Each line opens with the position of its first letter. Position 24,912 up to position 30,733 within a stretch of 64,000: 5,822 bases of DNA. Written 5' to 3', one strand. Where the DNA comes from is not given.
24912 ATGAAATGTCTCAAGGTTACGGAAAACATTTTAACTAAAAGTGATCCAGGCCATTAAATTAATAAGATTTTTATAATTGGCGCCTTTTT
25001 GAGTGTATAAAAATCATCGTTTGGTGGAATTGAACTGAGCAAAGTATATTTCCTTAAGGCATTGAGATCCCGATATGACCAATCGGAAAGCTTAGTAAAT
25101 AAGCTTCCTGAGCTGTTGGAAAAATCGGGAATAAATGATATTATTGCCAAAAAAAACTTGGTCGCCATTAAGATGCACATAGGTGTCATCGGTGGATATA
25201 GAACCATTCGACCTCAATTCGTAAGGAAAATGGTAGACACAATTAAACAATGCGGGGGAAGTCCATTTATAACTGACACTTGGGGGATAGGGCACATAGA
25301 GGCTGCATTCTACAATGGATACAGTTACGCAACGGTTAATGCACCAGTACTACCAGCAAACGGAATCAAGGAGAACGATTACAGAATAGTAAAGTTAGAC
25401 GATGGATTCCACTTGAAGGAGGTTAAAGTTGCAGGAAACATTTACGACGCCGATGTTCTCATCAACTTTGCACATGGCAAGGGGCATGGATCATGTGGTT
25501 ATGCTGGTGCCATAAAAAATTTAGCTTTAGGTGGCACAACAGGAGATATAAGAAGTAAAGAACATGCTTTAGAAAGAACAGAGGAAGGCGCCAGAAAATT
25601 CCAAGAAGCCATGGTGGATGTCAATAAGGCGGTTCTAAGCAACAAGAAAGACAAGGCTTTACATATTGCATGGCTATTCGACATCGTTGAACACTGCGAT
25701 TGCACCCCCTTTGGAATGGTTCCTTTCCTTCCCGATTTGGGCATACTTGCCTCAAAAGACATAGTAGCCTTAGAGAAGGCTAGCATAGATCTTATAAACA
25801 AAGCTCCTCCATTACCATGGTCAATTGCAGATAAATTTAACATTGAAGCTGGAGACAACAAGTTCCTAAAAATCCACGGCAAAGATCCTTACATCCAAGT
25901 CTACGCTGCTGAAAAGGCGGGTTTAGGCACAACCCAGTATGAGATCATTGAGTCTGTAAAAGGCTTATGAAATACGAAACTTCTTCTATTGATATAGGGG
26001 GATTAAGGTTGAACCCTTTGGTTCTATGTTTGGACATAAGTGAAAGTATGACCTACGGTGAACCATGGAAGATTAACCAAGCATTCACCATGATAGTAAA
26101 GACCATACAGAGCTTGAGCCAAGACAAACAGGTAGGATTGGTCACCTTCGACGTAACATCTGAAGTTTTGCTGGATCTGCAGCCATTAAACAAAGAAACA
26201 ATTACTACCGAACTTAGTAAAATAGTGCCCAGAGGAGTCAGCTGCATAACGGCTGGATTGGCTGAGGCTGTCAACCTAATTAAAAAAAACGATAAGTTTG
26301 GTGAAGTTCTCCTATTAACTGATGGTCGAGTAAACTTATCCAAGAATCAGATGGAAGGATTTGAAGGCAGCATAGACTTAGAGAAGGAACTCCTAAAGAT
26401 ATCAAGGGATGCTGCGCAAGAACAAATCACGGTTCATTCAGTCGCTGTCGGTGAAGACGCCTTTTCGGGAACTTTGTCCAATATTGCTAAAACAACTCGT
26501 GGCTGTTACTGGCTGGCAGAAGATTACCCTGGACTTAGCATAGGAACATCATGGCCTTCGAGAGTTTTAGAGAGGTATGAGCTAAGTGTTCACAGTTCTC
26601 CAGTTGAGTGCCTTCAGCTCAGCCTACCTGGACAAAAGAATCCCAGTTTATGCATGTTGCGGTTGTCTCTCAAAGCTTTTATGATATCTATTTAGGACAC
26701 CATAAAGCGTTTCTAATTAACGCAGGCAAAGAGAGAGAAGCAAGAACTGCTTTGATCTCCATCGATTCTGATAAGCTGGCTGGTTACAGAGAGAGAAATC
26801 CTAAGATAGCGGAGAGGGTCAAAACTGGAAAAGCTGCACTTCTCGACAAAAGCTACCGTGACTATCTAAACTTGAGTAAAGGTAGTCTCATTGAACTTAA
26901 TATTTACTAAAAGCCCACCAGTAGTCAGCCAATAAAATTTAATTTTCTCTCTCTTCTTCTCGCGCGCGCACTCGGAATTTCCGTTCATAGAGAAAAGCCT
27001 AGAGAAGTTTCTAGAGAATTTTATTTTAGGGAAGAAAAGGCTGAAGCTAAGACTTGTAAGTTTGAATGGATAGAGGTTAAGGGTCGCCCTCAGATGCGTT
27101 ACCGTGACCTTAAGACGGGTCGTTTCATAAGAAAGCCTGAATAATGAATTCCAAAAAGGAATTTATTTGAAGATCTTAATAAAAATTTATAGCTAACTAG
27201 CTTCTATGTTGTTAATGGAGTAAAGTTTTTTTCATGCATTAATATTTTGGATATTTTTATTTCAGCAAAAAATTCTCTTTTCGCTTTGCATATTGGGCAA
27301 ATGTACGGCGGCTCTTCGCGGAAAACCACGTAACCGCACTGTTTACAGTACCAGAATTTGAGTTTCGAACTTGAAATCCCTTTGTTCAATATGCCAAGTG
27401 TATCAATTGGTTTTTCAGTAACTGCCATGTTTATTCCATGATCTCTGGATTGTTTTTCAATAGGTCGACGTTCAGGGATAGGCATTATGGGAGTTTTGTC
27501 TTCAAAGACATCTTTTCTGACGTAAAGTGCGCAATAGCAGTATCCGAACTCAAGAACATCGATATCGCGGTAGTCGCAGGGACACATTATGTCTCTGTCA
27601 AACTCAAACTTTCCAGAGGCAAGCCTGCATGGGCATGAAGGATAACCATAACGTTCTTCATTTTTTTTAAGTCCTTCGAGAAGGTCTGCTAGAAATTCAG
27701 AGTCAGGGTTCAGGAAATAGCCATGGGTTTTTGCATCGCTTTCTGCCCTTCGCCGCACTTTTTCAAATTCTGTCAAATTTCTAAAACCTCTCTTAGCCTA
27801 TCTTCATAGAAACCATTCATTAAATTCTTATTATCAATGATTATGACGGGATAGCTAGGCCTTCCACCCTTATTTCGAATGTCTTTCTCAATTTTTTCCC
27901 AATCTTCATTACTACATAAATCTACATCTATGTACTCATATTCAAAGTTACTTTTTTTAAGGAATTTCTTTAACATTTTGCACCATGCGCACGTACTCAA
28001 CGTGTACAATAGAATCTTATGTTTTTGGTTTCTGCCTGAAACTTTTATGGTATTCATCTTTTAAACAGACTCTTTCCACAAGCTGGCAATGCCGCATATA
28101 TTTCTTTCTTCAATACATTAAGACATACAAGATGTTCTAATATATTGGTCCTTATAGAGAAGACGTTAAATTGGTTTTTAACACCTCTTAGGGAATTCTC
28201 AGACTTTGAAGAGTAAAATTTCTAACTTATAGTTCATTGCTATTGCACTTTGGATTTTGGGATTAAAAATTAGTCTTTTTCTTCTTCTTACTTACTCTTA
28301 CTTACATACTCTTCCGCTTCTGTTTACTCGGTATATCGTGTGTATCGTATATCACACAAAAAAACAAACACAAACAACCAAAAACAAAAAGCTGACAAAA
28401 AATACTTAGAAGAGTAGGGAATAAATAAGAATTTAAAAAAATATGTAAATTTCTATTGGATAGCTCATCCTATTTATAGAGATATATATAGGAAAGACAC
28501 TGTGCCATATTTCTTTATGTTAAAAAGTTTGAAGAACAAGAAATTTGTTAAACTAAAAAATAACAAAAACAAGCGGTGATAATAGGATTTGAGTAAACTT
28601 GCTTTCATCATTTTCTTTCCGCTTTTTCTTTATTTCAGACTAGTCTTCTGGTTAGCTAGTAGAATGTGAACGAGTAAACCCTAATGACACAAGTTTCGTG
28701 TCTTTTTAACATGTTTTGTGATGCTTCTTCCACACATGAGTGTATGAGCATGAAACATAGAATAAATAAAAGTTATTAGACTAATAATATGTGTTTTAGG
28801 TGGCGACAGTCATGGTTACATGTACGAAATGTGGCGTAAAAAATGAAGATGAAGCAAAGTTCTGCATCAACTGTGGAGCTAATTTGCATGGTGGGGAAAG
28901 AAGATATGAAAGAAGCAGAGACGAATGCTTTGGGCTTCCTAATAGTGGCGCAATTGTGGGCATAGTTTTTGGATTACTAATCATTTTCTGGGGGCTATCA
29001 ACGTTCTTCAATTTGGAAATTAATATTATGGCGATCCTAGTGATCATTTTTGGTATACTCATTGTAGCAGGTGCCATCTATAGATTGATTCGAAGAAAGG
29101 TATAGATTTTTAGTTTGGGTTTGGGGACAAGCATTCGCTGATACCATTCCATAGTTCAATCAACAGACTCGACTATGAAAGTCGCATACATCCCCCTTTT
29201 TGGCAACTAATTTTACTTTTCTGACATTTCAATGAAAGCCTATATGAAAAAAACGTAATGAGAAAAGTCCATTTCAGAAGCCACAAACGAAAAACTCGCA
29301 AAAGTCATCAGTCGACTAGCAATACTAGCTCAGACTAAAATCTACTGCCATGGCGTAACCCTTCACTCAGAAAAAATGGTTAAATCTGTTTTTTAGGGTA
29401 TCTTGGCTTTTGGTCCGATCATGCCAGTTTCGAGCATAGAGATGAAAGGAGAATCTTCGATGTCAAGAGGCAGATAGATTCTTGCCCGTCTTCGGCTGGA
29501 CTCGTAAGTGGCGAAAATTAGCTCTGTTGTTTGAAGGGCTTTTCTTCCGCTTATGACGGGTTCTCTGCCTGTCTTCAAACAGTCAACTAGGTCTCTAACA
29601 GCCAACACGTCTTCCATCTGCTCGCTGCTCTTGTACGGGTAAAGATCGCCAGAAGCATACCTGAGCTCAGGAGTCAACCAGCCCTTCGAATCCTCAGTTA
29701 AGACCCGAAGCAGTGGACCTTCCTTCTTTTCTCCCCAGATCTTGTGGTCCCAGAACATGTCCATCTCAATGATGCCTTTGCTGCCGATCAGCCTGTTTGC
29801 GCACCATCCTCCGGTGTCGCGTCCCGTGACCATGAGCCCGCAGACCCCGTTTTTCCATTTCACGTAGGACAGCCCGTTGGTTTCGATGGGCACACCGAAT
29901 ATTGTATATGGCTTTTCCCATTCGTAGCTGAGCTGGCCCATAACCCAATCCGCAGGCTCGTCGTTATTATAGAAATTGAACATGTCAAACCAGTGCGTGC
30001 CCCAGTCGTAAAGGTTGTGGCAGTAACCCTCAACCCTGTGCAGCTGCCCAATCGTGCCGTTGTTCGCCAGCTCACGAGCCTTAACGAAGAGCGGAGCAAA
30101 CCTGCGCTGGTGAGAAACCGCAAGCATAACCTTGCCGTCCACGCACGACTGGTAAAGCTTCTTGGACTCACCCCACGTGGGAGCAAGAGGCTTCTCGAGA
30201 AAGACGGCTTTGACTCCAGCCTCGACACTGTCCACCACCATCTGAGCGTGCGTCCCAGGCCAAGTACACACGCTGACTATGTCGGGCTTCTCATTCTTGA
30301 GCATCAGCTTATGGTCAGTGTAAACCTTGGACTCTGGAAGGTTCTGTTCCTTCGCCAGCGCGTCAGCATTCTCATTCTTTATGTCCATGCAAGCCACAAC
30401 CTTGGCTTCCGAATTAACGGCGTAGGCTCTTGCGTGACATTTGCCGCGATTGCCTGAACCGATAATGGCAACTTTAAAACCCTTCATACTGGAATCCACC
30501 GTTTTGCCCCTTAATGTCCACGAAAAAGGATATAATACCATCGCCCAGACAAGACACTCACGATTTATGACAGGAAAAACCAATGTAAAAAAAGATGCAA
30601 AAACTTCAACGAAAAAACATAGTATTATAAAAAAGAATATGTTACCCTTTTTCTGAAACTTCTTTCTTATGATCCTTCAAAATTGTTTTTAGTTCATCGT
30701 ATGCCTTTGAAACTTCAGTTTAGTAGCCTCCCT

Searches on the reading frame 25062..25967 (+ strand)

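Call 89: search_protein_families(library=pfam, proteins=[window:25062-25967:+], max_evalue=0.00001)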
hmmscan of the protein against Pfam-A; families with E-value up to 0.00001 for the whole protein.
window:25062-25967:+ (302 aa): 1 family
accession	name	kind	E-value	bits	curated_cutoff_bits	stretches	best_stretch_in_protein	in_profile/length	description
PF04015.17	DUF362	-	3.8e-42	145.1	24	1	34-243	1-200/200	Domain of unknown function (DUF362)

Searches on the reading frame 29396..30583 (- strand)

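Call 89: search_protein_families(library=pfam, proteins=[window:29396-30583:-], max_evalue=0.00001)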
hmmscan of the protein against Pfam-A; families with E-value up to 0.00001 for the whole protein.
window:29396-30583:- (396 aa): 2 families
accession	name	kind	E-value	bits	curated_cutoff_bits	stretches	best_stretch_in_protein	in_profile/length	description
PF01408.29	GFO_IDH_MocA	-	1.6e-25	90.5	24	1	36-158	1-120/120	Oxidoreductase family, NAD-binding Rossmann fold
PF22725.1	GFO_IDH_MocA_C3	-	1e-06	29.2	27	0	191-273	46-124/124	GFO/IDH/MocA C-terminal domain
